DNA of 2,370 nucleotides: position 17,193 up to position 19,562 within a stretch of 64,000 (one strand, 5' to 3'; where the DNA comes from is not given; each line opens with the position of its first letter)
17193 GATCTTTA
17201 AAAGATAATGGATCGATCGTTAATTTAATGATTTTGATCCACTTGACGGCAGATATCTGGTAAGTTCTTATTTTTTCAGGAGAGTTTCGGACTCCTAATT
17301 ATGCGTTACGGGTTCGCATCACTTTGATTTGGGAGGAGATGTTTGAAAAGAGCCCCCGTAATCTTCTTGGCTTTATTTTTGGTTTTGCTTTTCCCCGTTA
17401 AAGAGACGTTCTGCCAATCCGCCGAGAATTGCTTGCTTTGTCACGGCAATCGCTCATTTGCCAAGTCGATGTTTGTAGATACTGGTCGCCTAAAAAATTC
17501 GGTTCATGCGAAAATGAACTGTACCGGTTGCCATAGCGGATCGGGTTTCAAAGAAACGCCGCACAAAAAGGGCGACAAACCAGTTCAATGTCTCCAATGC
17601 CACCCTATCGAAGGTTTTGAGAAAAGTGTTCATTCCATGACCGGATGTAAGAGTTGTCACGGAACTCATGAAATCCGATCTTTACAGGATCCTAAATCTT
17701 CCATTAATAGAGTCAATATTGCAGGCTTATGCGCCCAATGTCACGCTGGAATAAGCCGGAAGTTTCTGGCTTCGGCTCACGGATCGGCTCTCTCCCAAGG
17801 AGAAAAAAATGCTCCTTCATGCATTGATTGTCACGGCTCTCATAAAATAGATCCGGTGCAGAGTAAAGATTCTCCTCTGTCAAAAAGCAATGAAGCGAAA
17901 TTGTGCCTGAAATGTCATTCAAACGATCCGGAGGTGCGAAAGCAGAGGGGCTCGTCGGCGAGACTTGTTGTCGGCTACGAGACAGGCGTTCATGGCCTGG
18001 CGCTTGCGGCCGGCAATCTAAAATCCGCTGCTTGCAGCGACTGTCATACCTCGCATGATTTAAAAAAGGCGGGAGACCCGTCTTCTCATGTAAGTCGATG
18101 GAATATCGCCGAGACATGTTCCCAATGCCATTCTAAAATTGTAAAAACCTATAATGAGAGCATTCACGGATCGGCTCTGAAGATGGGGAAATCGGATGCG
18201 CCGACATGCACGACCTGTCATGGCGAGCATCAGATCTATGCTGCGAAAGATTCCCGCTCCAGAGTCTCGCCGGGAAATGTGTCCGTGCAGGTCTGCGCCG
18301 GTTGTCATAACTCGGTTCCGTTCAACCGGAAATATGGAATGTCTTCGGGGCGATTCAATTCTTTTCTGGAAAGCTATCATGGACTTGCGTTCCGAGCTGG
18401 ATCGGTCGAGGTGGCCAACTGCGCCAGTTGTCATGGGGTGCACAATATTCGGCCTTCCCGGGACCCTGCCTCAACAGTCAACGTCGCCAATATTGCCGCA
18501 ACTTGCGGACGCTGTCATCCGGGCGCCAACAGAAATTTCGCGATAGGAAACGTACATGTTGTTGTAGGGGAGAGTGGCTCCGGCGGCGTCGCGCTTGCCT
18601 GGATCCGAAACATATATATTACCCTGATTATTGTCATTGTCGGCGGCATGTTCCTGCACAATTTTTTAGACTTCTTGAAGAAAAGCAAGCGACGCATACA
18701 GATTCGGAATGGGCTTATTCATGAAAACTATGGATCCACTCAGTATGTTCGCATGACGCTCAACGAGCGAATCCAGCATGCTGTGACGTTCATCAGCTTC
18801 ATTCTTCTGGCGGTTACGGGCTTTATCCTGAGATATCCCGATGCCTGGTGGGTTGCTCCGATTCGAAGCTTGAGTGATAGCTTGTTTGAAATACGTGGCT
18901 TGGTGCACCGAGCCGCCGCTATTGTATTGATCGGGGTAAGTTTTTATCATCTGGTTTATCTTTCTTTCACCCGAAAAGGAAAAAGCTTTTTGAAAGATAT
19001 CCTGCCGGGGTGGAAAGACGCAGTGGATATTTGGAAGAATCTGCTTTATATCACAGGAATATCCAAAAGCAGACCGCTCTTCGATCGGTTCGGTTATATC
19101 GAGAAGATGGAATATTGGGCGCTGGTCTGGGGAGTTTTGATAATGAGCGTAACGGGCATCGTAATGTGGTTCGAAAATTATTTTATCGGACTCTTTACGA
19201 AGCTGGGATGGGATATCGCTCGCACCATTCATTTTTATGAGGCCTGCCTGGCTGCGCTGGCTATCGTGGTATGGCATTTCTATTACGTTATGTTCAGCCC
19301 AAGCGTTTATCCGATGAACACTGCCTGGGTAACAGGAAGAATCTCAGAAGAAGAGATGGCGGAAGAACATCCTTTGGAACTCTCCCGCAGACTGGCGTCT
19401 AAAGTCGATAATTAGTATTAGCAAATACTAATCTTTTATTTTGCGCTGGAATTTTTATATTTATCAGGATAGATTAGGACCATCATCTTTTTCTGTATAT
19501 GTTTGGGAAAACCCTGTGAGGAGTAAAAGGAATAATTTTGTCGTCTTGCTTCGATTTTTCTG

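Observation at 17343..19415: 13-heme cytochrome c fused to a membrane diheme-b-type domain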

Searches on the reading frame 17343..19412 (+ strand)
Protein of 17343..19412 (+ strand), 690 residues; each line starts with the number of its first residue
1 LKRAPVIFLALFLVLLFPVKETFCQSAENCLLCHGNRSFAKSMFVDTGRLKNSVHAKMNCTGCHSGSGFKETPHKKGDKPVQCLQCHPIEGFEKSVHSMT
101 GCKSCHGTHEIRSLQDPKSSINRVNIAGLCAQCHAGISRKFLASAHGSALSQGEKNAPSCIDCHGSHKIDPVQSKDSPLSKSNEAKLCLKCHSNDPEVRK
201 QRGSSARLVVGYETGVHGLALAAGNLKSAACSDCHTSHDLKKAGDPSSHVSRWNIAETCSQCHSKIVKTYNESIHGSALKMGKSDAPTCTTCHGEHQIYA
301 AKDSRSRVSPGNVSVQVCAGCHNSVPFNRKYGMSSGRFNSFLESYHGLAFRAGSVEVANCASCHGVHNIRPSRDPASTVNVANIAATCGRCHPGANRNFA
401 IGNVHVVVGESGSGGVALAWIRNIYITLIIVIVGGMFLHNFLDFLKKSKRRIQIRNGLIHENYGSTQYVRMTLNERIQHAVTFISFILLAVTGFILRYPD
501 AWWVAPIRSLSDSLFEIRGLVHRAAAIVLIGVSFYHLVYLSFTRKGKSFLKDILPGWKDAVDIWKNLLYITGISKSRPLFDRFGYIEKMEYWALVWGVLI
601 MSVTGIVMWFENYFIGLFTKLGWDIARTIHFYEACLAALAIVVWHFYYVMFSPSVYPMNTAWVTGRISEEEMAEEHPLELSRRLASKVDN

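Call 4: search_protein_families(library=pfam, proteins=[window:17343-19412:+], max_evalue=0.01)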
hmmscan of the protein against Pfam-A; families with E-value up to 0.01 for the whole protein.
window:17343-19412:+ (690 aa): 6 families
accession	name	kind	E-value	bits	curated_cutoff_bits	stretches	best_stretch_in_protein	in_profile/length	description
PF14522.11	Cytochrome_C7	-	4.1e-16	59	24.8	4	128-193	14-67/67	Cytochrome c7 and related cytochrome c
PF14537.11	Cytochrom_c3_2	-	1.7e-15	57.7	25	2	156-264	5-79/79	Cytochrome c3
PF09699.15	Paired_CXXCH_1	-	2.7e-15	56.2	20.6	3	159-195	8-39/41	Doubled CXXCH motif (Paired_CXXCH_1)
PF01292.26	Ni_hydr_CYTB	-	9.7e-13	48.7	30.1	1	471-652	2-165/179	Prokaryotic cytochrome b561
PF02085.21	Cytochrom_CIII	-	1.1e-07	32.6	22.9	0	92-192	23-101/101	Class III cytochrome C family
PF14358.11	DUF4405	-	0.00015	22.7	26.7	1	480-539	4-64/66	Domain of unknown function (DUF4405)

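Call 5: search_protein_families(library=ncbifam, proteins=[window:17343-19412:+], max_evalue=0.01)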
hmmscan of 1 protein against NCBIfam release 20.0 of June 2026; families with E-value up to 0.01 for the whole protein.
window:17343-19412:+ (690 aa): 9 families
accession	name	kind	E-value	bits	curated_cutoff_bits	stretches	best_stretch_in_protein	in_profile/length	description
TIGR01583.1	formate-DH-gamm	equivalog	4.9e-13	49.5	115.85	1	469-677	3-195/204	formate dehydrogenase subunit gamma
TIGR03508.1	decahem_SO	subfamily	7.8e-13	48.5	192.2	2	28-194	3-176/258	DmsE family decaheme c-type cytochrome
NF041028.1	decahem_GSU2203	exception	5.4e-11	42.3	325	1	92-194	61-157/317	GSU2203 family decaheme c-type cytochrome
NF007924.0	PRK10639.1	equivalog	3.6e-06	26.9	341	1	467-666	6-189/211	formate dehydrogenase cytochrome b556 subunit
NF008659.0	PRK11659.1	equivalog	8.2e-06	25.6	184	0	128-166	47-84/188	cytochrome c nitrite reductase pentaheme subunit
NF045713.1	CxxCH_16_HmcA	equivalog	1.2e-05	24.1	400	1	130-323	79-253/541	sulfate respiration complex hexadecaheme cytochrome HmcA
TIGR02125.1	CytB-hydogenase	equivalog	2.2e-05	24.1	121.5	1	475-620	7-150/212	Ni/Fe-hydrogenase, b-type cytochrome subunit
TIGR03146.1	cyt_nit_nrfB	equivalog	0.00065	20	166.6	0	286-392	11-116/145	cytochrome c nitrite reductase pentaheme subunit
TIGR04257.1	nanowire_3heme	domain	0.0084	16.3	40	0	356-396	22-62/75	c(7)-type cytochrome triheme domain-containing protein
